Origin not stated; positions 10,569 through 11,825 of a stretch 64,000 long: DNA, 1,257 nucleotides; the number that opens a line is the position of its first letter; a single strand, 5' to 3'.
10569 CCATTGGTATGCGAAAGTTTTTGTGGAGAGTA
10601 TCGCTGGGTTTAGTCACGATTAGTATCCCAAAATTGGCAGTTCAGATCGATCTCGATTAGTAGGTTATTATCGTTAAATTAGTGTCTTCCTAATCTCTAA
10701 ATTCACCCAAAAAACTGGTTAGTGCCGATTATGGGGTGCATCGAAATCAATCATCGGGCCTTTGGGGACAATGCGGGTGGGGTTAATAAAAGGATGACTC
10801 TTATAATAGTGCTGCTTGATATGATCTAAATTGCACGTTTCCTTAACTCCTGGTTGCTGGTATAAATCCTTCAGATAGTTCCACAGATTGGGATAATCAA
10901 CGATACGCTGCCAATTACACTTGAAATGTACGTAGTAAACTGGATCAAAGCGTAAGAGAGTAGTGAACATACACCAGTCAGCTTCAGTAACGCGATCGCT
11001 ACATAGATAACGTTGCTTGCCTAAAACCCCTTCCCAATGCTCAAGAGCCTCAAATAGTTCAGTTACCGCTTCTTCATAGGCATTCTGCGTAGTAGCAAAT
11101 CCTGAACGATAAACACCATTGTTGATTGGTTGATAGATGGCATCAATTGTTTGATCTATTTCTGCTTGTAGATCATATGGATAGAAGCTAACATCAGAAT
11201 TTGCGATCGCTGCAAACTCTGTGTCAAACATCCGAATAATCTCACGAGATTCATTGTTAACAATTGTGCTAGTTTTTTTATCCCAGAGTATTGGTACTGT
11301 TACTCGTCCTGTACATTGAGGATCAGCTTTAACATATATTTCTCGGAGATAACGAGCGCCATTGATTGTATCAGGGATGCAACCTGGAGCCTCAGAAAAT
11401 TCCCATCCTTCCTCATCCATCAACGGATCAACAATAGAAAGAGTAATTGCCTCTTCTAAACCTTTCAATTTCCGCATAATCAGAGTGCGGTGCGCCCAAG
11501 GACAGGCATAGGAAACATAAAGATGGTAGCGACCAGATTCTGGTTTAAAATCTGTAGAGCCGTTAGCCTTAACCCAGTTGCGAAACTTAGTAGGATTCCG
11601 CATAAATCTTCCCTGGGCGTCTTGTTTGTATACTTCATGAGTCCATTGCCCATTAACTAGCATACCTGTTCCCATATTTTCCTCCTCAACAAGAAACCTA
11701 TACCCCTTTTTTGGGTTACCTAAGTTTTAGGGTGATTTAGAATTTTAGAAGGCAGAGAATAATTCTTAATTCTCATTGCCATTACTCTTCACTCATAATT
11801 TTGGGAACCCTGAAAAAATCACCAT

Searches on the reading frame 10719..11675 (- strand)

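Call 74: search_protein_families(library=pfam, proteins=[window:10719-11675:-], max_evalue=0.00001)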
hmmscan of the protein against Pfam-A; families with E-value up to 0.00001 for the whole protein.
window:10719-11675:- (318 aa): 3 families
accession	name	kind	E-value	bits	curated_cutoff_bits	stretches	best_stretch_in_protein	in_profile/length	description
PF13410.11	GST_C_2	-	4.1e-16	59.3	24.9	1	197-269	1-68/69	Glutathione S-transferase, C-terminal domain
PF13409.12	GST_N_2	-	4e-13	50.2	25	1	57-152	1-69/70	Glutathione S-transferase, N-terminal domain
PF00043.30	GST_C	-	1.4e-07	32.1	20.7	1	189-275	13-93/93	Glutathione S-transferase, C-terminal domain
